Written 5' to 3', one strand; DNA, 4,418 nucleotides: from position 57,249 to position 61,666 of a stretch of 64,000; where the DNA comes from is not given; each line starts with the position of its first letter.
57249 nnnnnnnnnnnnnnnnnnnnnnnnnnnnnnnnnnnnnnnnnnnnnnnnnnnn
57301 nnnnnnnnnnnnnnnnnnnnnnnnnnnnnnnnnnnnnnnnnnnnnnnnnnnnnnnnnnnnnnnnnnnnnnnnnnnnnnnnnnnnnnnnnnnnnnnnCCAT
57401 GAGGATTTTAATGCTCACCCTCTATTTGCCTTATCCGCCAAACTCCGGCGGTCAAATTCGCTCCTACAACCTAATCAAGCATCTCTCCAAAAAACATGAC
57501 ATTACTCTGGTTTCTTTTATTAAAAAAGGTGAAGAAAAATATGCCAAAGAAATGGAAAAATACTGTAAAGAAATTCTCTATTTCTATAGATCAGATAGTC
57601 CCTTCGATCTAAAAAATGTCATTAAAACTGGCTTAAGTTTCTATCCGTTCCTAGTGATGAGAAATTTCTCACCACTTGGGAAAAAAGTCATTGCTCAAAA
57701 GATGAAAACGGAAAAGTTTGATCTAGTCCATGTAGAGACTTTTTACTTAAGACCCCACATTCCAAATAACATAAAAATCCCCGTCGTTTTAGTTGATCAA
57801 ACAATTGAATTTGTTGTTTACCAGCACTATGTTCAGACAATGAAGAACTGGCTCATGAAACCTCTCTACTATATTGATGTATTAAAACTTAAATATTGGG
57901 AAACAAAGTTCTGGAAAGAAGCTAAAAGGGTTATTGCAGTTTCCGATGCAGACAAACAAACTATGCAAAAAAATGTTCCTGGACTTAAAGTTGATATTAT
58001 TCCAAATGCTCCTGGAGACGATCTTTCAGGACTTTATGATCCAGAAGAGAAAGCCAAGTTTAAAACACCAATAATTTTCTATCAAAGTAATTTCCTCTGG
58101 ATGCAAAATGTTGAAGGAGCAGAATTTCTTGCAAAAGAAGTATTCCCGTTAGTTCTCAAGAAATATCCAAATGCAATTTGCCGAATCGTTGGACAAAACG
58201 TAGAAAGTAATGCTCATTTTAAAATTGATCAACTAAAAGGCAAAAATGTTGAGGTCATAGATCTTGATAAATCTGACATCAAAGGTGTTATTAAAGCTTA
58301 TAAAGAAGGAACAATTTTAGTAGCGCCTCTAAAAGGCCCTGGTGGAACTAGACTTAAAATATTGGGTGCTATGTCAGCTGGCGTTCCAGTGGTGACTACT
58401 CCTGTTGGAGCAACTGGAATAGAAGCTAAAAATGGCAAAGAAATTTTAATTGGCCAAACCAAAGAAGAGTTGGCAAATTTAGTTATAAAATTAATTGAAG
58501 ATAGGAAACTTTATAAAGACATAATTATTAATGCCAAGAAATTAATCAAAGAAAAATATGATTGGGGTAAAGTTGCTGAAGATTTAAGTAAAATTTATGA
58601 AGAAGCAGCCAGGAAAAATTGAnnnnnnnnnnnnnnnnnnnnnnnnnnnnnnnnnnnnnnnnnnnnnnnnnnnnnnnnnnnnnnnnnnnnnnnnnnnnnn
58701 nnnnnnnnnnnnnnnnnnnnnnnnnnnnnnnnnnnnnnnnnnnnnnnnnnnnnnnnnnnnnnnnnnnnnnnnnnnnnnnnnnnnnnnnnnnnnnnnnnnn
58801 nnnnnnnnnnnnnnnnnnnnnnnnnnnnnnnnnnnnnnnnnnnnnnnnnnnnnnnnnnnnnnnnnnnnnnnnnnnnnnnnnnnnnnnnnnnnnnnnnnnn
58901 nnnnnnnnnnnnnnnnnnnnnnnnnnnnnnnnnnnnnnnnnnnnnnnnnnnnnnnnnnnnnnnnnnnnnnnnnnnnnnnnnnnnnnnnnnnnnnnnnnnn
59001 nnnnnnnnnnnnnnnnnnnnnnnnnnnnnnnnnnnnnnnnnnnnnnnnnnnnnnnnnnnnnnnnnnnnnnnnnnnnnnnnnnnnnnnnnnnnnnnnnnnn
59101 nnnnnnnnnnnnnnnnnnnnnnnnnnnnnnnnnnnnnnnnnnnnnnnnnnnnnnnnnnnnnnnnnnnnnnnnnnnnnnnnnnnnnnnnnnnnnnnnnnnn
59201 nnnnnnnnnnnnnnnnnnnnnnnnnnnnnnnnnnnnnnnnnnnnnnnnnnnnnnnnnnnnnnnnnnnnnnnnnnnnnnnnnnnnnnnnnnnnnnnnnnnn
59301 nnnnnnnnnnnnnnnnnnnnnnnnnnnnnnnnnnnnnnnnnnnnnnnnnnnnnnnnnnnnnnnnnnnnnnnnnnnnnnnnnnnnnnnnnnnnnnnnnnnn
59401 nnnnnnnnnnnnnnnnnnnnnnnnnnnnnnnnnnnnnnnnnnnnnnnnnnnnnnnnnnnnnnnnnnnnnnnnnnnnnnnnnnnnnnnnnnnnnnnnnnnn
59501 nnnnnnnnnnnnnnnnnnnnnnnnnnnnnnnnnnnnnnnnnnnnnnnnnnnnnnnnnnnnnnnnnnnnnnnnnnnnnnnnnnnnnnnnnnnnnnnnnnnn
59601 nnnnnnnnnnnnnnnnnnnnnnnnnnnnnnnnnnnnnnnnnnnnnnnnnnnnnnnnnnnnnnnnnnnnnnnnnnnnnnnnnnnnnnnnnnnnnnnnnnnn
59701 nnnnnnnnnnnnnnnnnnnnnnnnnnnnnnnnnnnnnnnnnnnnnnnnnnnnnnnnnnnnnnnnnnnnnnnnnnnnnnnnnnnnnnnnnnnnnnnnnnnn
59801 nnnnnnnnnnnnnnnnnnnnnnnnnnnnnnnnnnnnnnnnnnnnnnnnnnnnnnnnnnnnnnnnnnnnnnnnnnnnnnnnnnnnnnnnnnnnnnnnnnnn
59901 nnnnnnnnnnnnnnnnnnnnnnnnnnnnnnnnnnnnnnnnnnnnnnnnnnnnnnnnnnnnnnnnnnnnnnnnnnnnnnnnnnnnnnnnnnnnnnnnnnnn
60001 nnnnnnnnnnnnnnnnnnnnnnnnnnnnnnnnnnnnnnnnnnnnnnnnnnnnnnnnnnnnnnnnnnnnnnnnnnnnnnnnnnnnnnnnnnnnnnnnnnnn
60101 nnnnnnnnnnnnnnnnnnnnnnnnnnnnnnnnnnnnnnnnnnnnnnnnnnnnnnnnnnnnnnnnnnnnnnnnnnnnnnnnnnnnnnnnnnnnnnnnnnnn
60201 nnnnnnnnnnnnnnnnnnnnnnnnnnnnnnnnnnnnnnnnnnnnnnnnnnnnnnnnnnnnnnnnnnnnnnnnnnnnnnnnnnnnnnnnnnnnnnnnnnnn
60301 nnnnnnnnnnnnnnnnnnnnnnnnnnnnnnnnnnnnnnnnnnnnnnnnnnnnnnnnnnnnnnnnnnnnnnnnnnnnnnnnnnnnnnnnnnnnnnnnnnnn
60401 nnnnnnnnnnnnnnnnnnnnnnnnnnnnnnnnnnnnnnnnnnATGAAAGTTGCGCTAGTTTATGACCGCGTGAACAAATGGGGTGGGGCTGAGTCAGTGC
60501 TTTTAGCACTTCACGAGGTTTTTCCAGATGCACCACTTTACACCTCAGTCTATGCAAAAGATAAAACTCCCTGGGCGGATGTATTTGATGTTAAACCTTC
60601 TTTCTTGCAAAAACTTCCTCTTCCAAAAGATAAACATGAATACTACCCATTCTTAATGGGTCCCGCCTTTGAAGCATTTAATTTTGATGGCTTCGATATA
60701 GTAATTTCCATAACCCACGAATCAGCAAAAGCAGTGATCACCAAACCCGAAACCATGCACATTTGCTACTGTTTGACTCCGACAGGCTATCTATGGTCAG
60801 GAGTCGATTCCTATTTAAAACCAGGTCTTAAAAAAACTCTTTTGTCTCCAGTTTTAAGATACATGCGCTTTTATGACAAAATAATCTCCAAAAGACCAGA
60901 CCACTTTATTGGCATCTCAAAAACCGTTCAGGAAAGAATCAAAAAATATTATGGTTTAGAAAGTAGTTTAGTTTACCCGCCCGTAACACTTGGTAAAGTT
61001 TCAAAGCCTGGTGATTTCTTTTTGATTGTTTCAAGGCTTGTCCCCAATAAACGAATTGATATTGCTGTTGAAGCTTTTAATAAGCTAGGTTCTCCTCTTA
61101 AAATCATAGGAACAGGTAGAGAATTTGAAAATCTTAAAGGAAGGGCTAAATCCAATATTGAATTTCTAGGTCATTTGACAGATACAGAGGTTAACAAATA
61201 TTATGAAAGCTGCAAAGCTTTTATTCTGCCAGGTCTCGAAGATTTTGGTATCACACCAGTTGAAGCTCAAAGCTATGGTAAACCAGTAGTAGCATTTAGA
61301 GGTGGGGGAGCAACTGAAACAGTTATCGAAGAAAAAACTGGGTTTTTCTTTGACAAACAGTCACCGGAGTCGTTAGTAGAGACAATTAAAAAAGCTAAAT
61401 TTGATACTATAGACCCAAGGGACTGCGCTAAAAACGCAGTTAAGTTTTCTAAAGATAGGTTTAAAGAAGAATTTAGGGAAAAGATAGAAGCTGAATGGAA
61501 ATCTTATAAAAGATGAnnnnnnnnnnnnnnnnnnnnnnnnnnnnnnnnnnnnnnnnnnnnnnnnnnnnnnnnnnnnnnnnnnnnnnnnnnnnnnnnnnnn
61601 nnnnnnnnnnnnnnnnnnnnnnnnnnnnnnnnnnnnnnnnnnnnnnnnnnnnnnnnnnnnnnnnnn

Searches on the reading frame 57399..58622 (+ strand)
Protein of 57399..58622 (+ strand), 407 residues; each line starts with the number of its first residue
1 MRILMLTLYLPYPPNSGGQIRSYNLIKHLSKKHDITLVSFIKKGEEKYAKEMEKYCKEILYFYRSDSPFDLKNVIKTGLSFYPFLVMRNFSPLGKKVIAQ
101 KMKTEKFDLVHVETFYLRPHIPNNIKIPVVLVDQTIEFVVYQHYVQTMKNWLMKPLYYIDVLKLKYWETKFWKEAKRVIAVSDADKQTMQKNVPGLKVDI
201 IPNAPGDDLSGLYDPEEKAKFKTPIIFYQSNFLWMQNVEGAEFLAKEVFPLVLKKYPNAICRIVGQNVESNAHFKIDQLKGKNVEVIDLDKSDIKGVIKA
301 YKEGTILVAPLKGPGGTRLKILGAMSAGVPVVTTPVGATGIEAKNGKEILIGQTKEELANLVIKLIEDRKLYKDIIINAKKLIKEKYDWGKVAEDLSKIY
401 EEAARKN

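Call 65: search_protein_families(library=ncbifam, proteins=[window:57399-58622:+], max_evalue=0.00001)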
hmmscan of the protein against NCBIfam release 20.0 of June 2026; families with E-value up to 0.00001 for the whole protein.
window:57399-58622:+ (407 aa): 5 families
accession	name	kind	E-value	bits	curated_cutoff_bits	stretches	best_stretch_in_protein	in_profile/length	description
TIGR03087.1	stp1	hypoth_equivalog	2.8e-43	148.6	316.65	1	3-401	1-395/397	TIGR03087 family PEP-CTERM/XrtA system glycosyltransferase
TIGR02149.1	glgA_Coryne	subfamily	1.9e-07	30.6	302.4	0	321-402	300-389/391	glycogen synthase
TIGR03088.1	stp2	hypoth_equivalog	3.5e-07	29.6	409.05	1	290-402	262-372/374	TIGR03088 family PEP-CTERM/XrtA system glycosyltransferase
NF041010.1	glycosy_Agl16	equivalog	3.7e-07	29.3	575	0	320-403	269-351/352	glycosylation protein Agl16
TIGR03449.1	mycothiol_MshA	equivalog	1.7e-06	27.2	462.5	1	174-404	175-404/406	D-inositol-3-phosphate glycosyltransferase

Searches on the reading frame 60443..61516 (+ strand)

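Call 65: search_protein_families(library=ncbifam, proteins=[window:60443-61516:+], max_evalue=0.00001)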
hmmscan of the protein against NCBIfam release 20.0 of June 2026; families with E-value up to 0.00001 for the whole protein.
window:60443-61516:+ (357 aa): 17 families
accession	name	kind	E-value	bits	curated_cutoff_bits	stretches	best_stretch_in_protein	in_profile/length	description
TIGR02095.1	glgA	subfamily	1.3e-12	47.2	328.45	1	191-318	295-438/477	glycogen/starch synthase, ADP-glucose type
NF001901.0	PRK00654.1-5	equivalog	5.6e-11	41.6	649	1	188-318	314-453/502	glycogen synthase GlgA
NF041876.1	EPS_EpsE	equivalog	2.1e-10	40.4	400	1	235-351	274-387/389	exopolysaccharide biosynthesis GT4 family glycosyltransferase EpsE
TIGR02149.1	glgA_Coryne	subfamily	6.7e-10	38.6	302.4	1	234-345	260-375/391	glycogen synthase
NF012028.0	PRK15484.1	subfamily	1.5e-09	37.5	618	1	230-341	250-363/380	lipopolysaccharide N-acetylglucosaminyltransferase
NF053787.1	GlcN_PG_synth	equivalog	1.8e-09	36.9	480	1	194-336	201-339/361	N-acetylglucosaminyl phosphatidylglycerol synthase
TIGR03449.1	mycothiol_MshA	equivalog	2.1e-08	33.5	462.5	1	237-337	284-385/406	D-inositol-3-phosphate glycosyltransferase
TIGR04063.1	stp3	hypoth_equivalog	2.3e-08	33.3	442.05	1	220-338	248-377/397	TIGR04063 family PEP-CTERM/XrtA system glycosyltransferase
TIGR03999.1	thiol_BshA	equivalog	2.6e-08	33.2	273.7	1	196-343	205-360/375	N-acetyl-alpha-D-glucosaminyl L-malate synthase BshA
TIGR04157.1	glyco_rSAM_CFB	subfamily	6.6e-08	31.9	400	1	192-345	229-394/406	TIGR04157 family glycosyltransferase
NF047684.1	TeichurnBiosyTuaC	equivalog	1e-07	31.3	550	1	193-334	222-367/391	teichuronic acid biosynthesis protein TuaC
NF041010.1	glycosy_Agl16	equivalog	1.4e-07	30.7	575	1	183-342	172-338/352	glycosylation protein Agl16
NF047880.1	glyco_SdgA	exception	9.4e-07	27.7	800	1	131-342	256-476/488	serine-aspartate repeat adhesin O-glycosyltransferase SdgA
NF049988.1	MGlcDAGSynMgs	equivalog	1.6e-06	27.8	400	1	189-348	211-380/398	alpha-monoglucosyldiacylglycerol synthase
TIGR04047.1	MSMEG_0565_glyc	hypoth_equivalog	3.7e-06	26.3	259.85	0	237-322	257-342/373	MSMEG_0565 family glycosyltransferase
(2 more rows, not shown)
